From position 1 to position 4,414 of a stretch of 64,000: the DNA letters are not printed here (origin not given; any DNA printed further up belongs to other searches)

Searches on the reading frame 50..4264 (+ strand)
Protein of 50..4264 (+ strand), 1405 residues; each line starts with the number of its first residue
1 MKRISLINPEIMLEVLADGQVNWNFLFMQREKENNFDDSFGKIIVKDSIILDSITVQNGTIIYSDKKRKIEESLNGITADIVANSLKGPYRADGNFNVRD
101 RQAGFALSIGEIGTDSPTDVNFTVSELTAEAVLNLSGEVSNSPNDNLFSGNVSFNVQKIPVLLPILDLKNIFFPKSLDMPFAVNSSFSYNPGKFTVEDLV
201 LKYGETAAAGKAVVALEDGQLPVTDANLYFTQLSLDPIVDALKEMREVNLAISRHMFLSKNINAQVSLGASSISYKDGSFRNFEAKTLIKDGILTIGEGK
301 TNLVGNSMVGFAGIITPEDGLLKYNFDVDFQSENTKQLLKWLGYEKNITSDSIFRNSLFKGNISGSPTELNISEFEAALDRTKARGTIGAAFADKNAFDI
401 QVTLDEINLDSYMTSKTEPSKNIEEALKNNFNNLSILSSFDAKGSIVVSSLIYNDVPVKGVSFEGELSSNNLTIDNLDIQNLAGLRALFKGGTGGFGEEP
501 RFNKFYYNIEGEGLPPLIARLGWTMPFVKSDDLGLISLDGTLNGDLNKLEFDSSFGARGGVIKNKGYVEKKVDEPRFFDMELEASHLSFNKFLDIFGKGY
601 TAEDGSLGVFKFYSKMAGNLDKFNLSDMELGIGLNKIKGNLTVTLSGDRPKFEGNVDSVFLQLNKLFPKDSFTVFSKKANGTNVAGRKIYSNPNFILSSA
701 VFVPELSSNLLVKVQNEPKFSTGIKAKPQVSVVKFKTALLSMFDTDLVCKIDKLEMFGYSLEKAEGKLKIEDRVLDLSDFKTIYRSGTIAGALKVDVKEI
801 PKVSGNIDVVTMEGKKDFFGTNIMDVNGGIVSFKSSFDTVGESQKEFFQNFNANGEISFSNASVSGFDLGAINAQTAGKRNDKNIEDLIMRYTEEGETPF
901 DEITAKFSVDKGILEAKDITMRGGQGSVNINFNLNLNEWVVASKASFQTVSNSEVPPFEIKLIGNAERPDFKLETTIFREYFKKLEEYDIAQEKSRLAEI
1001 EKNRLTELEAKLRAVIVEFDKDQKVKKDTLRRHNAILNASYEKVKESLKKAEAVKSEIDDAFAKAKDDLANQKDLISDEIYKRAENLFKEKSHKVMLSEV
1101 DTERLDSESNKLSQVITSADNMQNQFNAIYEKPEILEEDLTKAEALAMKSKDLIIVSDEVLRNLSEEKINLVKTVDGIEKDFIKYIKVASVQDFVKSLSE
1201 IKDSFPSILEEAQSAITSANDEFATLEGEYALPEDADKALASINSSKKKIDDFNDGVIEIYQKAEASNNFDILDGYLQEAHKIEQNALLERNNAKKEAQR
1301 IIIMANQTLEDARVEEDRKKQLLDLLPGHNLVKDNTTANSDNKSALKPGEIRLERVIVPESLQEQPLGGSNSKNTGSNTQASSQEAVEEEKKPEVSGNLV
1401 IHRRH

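Call 48: search_protein_families(library=pfam, proteins=[window:50-4264:+], max_evalue=0.001)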
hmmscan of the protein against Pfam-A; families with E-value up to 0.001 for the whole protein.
window:50-4264:+ (1405 aa): 0 families

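Call 50: search_protein_families(library=pfam, proteins=[window:50-4264:+], max_evalue=1)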
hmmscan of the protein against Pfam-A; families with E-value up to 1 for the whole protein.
window:50-4264:+ (1405 aa): 2 families
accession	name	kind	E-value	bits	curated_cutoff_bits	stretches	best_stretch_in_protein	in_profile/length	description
PF03902.18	Gal4_dimer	-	0.038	14.6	22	1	997-1027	5-34/54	Gal4-like dimerisation domain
PF12080.14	GldM_4th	-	0.1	13.7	24.6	0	637-692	56-106/114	GldM C-terminal domain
